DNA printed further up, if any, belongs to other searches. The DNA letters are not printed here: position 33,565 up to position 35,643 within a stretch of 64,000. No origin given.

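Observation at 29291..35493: Compact defense locus on the island: MTase-MTase-nuclease operon back-to-back with an OLD-family ATPase-Toprim nuclease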

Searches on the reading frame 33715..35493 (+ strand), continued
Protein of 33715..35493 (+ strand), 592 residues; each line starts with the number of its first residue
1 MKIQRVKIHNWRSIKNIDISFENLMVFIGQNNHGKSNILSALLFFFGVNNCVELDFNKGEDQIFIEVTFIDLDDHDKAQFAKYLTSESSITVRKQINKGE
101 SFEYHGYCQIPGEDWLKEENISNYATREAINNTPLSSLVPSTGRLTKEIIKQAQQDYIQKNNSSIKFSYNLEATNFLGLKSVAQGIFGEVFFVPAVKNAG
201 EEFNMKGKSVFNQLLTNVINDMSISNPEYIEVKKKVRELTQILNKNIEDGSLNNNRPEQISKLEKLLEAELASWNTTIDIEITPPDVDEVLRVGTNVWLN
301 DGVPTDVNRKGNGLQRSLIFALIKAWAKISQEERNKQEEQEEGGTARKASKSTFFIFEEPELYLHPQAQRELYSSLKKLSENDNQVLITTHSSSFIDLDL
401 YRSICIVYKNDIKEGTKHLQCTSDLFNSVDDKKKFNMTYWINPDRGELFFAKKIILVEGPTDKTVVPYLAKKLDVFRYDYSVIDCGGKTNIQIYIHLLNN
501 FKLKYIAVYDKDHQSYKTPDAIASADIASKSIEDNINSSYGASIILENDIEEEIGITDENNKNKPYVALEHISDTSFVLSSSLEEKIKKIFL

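Call 51: search_protein_families(library=pfam, proteins=[L095:5575-7287:-, L095:7292-8161:-, L095:8158-8919:-, L095:8925-9887:-, L095:12455-13384:-, L095:3419-3721:+, L095:3714-4301:+, L095:242-859:-, L095:2530-2880:-, L095:4794-5081:-], max_evalue=0.01)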
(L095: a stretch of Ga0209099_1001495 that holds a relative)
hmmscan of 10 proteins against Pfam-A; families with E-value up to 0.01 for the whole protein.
L095:5575-7287:- (570 aa): 1 family
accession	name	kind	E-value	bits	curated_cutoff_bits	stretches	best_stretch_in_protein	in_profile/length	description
PF09491.16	RE_AlwI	-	1.4e-26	93.9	23.1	1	118-514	10-416/441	AlwI restriction endonuclease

L095:7292-8161:- (289 aa): 1 family
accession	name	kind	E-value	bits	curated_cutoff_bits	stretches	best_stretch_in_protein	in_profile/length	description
PF02086.21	MethyltransfD12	-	6e-27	95.4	22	1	8-269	1-252/253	D12 class N6 adenine-specific DNA methyltransferase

L095:8158-8919:- (253 aa): 7 families
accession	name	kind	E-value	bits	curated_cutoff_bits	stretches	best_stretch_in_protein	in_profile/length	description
PF01555.25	N6_N4_Mtase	-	2.6e-41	142.4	26.7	1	49-248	1-220/221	DNA methylase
PF01170.24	UPF0020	-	7.7e-06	26.2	22.3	0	207-236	26-55/197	RMKL-like, methyltransferase domain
PF02086.21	MethyltransfD12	-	8.8e-05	22.8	22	0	197-244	10-55/253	D12 class N6 adenine-specific DNA methyltransferase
PF05063.20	MT-A70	-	0.0012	19.2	23.9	1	50-149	2-92/172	MT-A70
PF03602.21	Cons_hypoth95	-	0.0021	18.2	24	0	18-61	82-126/182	Conserved hypothetical protein 95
PF02384.22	N6_Mtase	-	0.0041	16.9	20.4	0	24-105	100-180/311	N-6 DNA Methylase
PF01274.28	MS_TIM-barrel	-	0.0045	16.5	26.4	1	73-100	108-135/248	Malate synthase, TIM barrel domain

L095:8925-9887:- (320 aa): 2 families
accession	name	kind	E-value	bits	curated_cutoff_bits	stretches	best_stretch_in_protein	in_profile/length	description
PF18899.5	DUF5655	-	3.4e-05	24.3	24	1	203-312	2-104/109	Domain of unknown function (DUF5655)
PF24850.1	CC_BshC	-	0.0065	16.8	27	0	188-232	28-72/159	Bacillithiol biosynthesis BshC, C-terminal coiled-coil domain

L095:12455-13384:- (309 aa): 3 families
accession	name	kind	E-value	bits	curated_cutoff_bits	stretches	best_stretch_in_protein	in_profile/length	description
PF00589.27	Phage_integrase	-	4.6e-33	114.9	27.1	1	122-292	3-169/172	Phage integrase family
PF13495.12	Phage_int_SAM_4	-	1e-05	26.3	27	1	28-98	11-81/85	Phage integrase, N-terminal SAM-like domain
PF02899.23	Phage_int_SAM_1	-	0.00049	20.8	22.3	1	20-97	3-81/83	Phage integrase, N-terminal SAM-like domain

L095:3419-3721:+ (100 aa): 0 families

L095:3714-4301:+ (195 aa): 0 families

L095:242-859:- (205 aa): 1 family
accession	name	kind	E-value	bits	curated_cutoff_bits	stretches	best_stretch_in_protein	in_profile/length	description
PF14791.11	DNA_pol_B_thumb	-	3e-06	27.4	25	1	110-166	6-63/63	DNA polymerase beta thumb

L095:2530-2880:- (116 aa): 0 families

L095:4794-5081:- (95 aa): 0 families

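Call 54: search_protein_families(library=pfam, proteins=[L096:2514-4253:+, L013:8925-9977:+, L013:11772-12461:+, L013:6936-8189:+, L080:7474-9726:+, L024:2723-3484:-, L024:4165-6915:+, L098:8169-9779:+, L098:5204-8182:+, L042:8327-9355:-], max_evalue=0.001)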
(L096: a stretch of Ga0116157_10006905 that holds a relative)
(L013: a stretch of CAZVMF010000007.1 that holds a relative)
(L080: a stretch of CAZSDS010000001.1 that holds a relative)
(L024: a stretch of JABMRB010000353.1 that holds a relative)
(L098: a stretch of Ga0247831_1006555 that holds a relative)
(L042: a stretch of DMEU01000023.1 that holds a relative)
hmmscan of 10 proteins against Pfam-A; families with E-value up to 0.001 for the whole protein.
L096:2514-4253:+ (579 aa): 2 families
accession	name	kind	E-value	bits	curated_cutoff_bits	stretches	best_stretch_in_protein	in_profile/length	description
PF10502.14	Peptidase_S26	-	1.6e-30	106.7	22.9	1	165-319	7-159/168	Signal peptidase, peptidase S26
PF00188.32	CAP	-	3.8e-10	41.1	21.1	1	357-464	2-106/117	Cysteine-rich secretory protein family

L013:8925-9977:+ (350 aa): 2 families
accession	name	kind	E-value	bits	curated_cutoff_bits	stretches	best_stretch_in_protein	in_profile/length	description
PF00005.33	ABC_tran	-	4.9e-26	92.4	25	1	66-208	2-135/137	ABC transporter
PF13304.12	AAA_21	-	2.7e-13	51.1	27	1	145-240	188-298/304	AAA domain, putative AbiEii toxin, Type IV TA system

L013:11772-12461:+ (229 aa): 1 family
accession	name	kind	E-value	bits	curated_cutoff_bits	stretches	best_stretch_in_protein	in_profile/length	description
PF02163.28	Peptidase_M50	-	7.9e-18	65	27.2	1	7-204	2-220/221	Peptidase family M50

L013:6936-8189:+ (417 aa): 0 families

L080:7474-9726:+ (750 aa): 5 families
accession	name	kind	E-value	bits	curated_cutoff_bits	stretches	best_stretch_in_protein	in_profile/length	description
PF01138.27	RNase_PH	-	2e-53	180.7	25.5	2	14-145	3-130/130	3' exoribonuclease family, domain 1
PF03725.20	RNase_PH_C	-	4.2e-26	91.1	20.8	2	148-210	1-65/67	3' exoribonuclease family, domain 2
PF00575.29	S1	-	3e-22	79.2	22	1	628-699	2-74/74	S1 RNA binding domain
PF00013.35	KH_1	-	2.8e-10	40.2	21.5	1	565-622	2-65/66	KH domain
PF03726.19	PNPase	-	6e-08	33.5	24.6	1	253-322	13-78/81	Polyribonucleotide nucleotidyltransferase, RNA binding domain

L024:2723-3484:- (253 aa): 0 families

L024:4165-6915:+ (916 aa): 9 families
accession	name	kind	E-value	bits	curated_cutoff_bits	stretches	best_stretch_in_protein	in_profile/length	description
PF13549.11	ATP-grasp_5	-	3.2e-85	285.4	27.6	1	504-725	2-221/221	ATP-grasp domain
PF13607.11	Succ_CoA_lig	-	1.1e-55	187.7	27.4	1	177-314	1-138/138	Succinyl-CoA ligase like flavodoxin domain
PF13380.12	CoA_binding_2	-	1.3e-24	87.3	22.8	1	35-160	2-114/116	CoA binding domain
PF19045.5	Ligase_CoA_2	-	2.4e-13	50.8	23.7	1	326-464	2-146/162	Ligase-CoA domain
PF02629.25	CoA_binding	-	9.5e-13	49.2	22.3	1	33-124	3-97/97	CoA binding domain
PF00583.31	Acetyltransf_1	-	1.3e-12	48.4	20.7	1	798-898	18-116/116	Acetyltransferase (GNAT) family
PF13302.13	Acetyltransf_3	-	2.6e-08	35.1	25.4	1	761-899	2-138/138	Acetyltransferase (GNAT) domain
PF13508.13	Acetyltransf_7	-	5.2e-07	30.4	27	1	816-899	6-83/84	Acetyltransferase (GNAT) domain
PF01408.29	GFO_IDH_MocA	-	0.00063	20.9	24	0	35-115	2-87/120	Oxidoreductase family, NAD-binding Rossmann fold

L098:8169-9779:+ (536 aa): 5 families
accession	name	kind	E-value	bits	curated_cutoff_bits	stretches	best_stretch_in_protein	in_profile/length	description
PF22837.1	M_Eco57I_C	-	2e-33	116.4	27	1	251-523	4-273/283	Type II methyltransferase M.Eco57I, C-terminal domain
PF07669.17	Eco57I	-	1.7e-14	54.7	25.3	1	76-197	53-170/171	Eco57I restriction-modification methylase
PF02384.22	N6_Mtase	-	5.4e-12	46.1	20.4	1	8-230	20-254/311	N-6 DNA Methylase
PF20473.4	MmeI_Mtase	-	1.4e-05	24.8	27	1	83-181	114-215/259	MmeI, DNA-methyltransferase domain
PF05175.20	MTS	-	0.00049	20.2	23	0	32-133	28-127/170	Methyltransferase small domain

L098:5204-8182:+ (992 aa): 6 families
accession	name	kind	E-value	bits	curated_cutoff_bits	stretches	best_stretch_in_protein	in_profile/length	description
PF07669.17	Eco57I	-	9e-39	133.7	25.3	1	439-608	2-171/171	Eco57I restriction-modification methylase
PF02384.22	N6_Mtase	-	8.2e-16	58.6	20.4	1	380-623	47-233/311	N-6 DNA Methylase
PF04313.20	HSDR_N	-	5e-07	30.2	25.1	1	22-134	2-195/198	Type I restriction enzyme R protein N terminus (HSDR_N)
PF12950.13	TaqI_C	-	1.4e-06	29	26.5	1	773-910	9-118/118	TaqI-like C-terminal specificity domain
PF20473.4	MmeI_Mtase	-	8e-06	25.7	27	1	378-562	18-186/259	MmeI, DNA-methyltransferase domain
PF01170.24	UPF0020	-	8.7e-06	26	22.3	0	382-454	31-93/197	RMKL-like, methyltransferase domain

L042:8327-9355:- (342 aa): 0 families

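Call 55: search_protein_families(library=pfam, proteins=[L007:13880-14962:+, L007:14964-15977:+, L007:11237-12259:+, L007:12259-13875:+, L040:480-1787:+, L040:1795-3609:+, L040:3585-4412:+, L014:2600-3118:+, L042:11930-12721:+, L096:5128-5952:+], max_evalue=0.001)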
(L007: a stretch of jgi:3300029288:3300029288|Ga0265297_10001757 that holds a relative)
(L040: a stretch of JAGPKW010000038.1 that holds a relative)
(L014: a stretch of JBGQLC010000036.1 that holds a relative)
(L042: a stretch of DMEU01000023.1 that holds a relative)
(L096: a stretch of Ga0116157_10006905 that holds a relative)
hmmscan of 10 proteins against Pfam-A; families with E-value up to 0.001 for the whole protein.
L007:13880-14962:+ (360 aa): 0 families

L007:14964-15977:+ (337 aa): 0 families

L007:11237-12259:+ (340 aa): 1 family
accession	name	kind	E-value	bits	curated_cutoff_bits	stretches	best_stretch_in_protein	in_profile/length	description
PF01555.25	N6_N4_Mtase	-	3.4e-22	79.9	26.7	2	29-177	75-220/221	DNA methylase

L007:12259-13875:+ (538 aa): 2 families
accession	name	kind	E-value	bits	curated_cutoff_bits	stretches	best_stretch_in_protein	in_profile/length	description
PF01555.25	N6_N4_Mtase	-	3e-20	73.6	26.7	2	31-86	160-215/221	DNA methylase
PF01170.24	UPF0020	-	2.5e-06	27.8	22.3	0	286-330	90-136/197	RMKL-like, methyltransferase domain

L040:480-1787:+ (435 aa): 5 families
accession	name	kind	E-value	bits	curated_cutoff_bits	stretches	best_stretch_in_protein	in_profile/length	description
PF02086.21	MethyltransfD12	-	1.4e-28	100.7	22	1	112-367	1-243/253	D12 class N6 adenine-specific DNA methyltransferase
PF01381.28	HTH_3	-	2.7e-14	53.4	23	1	39-93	1-54/55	Helix-turn-helix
PF13560.12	HTH_31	-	1.5e-07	32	27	1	36-94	3-61/64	Helix-turn-helix domain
PF12844.13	HTH_19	-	2.4e-06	27.8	30.2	1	36-94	1-58/64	Helix-turn-helix domain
PF03602.21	Cons_hypoth95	-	0.00042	20.5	24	0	286-326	94-139/182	Conserved hypothetical protein 95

L040:1795-3609:+ (604 aa): 1 family
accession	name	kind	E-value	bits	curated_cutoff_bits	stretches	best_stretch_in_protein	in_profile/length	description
PF09491.16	RE_AlwI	-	1.9e-82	278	23.1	1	106-548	2-441/441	AlwI restriction endonuclease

L040:3585-4412:+ (275 aa): 2 families
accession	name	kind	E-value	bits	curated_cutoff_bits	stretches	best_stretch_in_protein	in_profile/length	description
PF01555.25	N6_N4_Mtase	-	1.6e-62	211.8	26.7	1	30-258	1-220/221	DNA methylase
PF01170.24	UPF0020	-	0.0008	19.6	22.3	0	215-260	24-70/197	RMKL-like, methyltransferase domain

L014:2600-3118:+ (172 aa): 0 families

L042:11930-12721:+ (263 aa): 1 family
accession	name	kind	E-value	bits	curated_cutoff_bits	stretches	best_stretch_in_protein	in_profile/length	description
PF18742.7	DpnII-MboI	-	1.2e-13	51.4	27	1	149-257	30-141/150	REase_DpnII-MboI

L096:5128-5952:+ (274 aa): 0 families

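Call 63: find_related_loci(query=A1, collection=viral_contigs, flank=10000)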
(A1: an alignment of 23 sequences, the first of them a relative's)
Query A1 (592 aa) in viral_contigs; peptide patterns used: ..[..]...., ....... (x = any residue, [..] = any of these).
171 stretches matched a pattern; 4 encode a relative of the query (tblastn E <= 1e-3); 4 distinct loci.
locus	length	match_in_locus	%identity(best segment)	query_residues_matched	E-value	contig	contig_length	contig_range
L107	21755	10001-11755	49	1-591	0e+0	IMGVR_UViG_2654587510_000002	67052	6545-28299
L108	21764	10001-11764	37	1-571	6e-128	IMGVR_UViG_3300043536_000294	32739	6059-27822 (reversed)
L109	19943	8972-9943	22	175-512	5e-16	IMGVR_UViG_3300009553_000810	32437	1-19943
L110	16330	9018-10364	28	1-510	2e-15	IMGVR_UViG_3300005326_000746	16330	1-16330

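Call 66: search_protein_families(library=pfam, alignment_id=A3, max_evalue=0.0001)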
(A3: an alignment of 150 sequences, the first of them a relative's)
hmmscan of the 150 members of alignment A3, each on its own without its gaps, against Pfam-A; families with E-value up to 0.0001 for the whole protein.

A. member 1, L011:9689-9916:+ (75 aa): 4 families
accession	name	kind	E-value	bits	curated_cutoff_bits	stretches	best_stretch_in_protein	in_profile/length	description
PF01381.28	HTH_3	-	1.1e-14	54.6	23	1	16-71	1-55/55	Helix-turn-helix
PF13560.12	HTH_31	-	9.9e-09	35.8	27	1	12-67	2-57/64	Helix-turn-helix domain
PF12844.13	HTH_19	-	1.3e-08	35.1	30.2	1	13-72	1-59/64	Helix-turn-helix domain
PF13443.12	HTH_26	-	1.1e-07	32.5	22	1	15-72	1-58/63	Cro/C1-type HTH DNA-binding domain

B. families by the number of members that match (of 150 scanned): 98 families (the first 25 are shown)
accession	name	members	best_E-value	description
PF13619.11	KTSC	10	4.9e-28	KTSC domain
PF09903.14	DUF2130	4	5.4e-88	Uncharacterized protein conserved in bacteria (DUF2130)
PF01555.25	N6_N4_Mtase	3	1.6e-62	DNA methylase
PF04471.18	Mrr_cat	3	1.4e-25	Restriction endonuclease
PF01381.28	HTH_3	3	1.1e-14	Helix-turn-helix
PF13304.12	AAA_21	3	2.7e-13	AAA domain, putative AbiEii toxin, Type IV TA system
PF13175.12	AAA_15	2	3.7e-43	AAA ATPase domain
PF00005.33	ABC_tran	2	8.5e-28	ABC transporter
PF13476.12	AAA_23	2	1.6e-23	AAA domain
PF20469.4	OLD-like_TOPRIM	2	1.5e-18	Overcoming lysogenization defect protein-like, TOPRIM domain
PF13443.12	HTH_26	2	1.6e-09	Cro/C1-type HTH DNA-binding domain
PF13560.12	HTH_31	2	9.9e-09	Helix-turn-helix domain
PF12844.13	HTH_19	2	1.3e-08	Helix-turn-helix domain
PF02463.25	SMC_N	2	1.3e-08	RecF/RecN/SMC N terminal domain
PF22722.2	NA-iREase1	2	1.1e-07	NACHT-associated inactive Restriction Endonuclease 1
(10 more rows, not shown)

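Call 77: search_dna_similar(query=window:33715-35493:+, collection=phages, mode=protein, max_rows=12)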
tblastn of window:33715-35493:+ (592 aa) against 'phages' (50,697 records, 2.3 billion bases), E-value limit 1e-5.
Records with a match: 14; places in all: 14; records where one place covers at least 80% of the query: 3.
Best place of each record, by identity: <60% 14.
By first word of the organism name: Bacteriophage 7; Vibrio 3; Burkholderia 2; Rhizobium 2.
By host as written in the record: - 5; Burkholderia cenocepacia strain C6433 2; Escherichia coli 2; Vibrio parahaemolyticus MAVP-71 1; Vibrio cyclitrophicus 10N.239.311.H11 1; Rhizobium phaseoli Y3_56 1; Rhizobium phaseoli Y3_1 1; Vibrio cyclitrophicus 10N.286.55.C3 1.
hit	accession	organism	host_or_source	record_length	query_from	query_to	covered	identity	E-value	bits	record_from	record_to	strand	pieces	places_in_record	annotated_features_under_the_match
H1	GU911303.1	Burkholderia phage KS5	Burkholderia cenocepacia strain C6433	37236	1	512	86%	23.7%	1e-22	108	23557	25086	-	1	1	28: gp28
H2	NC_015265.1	Burkholderia phage KS5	Burkholderia cenocepacia strain C6433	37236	1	512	86%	23.7%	1e-22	108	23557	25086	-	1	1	28: ATP-dependent endonuclease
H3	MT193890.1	Vibrio phage vB_Vipa71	Vibrio parahaemolyticus MAVP-71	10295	1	512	86%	22.9%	9e-19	97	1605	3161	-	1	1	ATP-dependent endonuclease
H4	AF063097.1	Bacteriophage P2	Escherichia coli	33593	178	512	57%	25.8%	8e-15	84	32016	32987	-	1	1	old: Old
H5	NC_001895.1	Bacteriophage P2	Escherichia coli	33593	178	512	57%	25.8%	8e-15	84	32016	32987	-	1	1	old: AAA family ATPase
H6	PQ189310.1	Vibrio phage 10N.239.311.H11_PE001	Vibrio cyclitrophicus 10N.239.311.H11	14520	295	512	37%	28.5%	6e-9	65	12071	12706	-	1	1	hypothetical protein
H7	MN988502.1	Rhizobium phage RHph_Y3_56_1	Rhizobium phaseoli Y3_56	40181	310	512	32%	32.1%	3e-15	107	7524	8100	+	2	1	putative ATP-dependent endonuclease protein | TOPRIM domain-containing protein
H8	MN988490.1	Rhizobium phage RHph_Y3_1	Rhizobium phaseoli Y3_1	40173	310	512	32%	32.1%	3e-15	107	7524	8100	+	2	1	putative ATP-dependent endonuclease protein | TOPRIM domain-containing protein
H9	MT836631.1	Bacteriophage sp.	human fecal samples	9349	278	512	40%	24.9%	7e-17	91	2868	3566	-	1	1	record has no annotation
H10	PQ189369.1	Vibrio phage 10N.286.55.C3_PE001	Vibrio cyclitrophicus 10N.286.55.C3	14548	295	469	30%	29.3%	5e-8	62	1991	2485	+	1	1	hypothetical protein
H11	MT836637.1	Bacteriophage sp.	human fecal samples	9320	353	512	27%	30.9%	2e-9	67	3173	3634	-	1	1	record has no annotation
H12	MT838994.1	Bacteriophage sp.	human fecal samples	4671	344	471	22%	34.6%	9e-7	58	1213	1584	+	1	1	record has no annotation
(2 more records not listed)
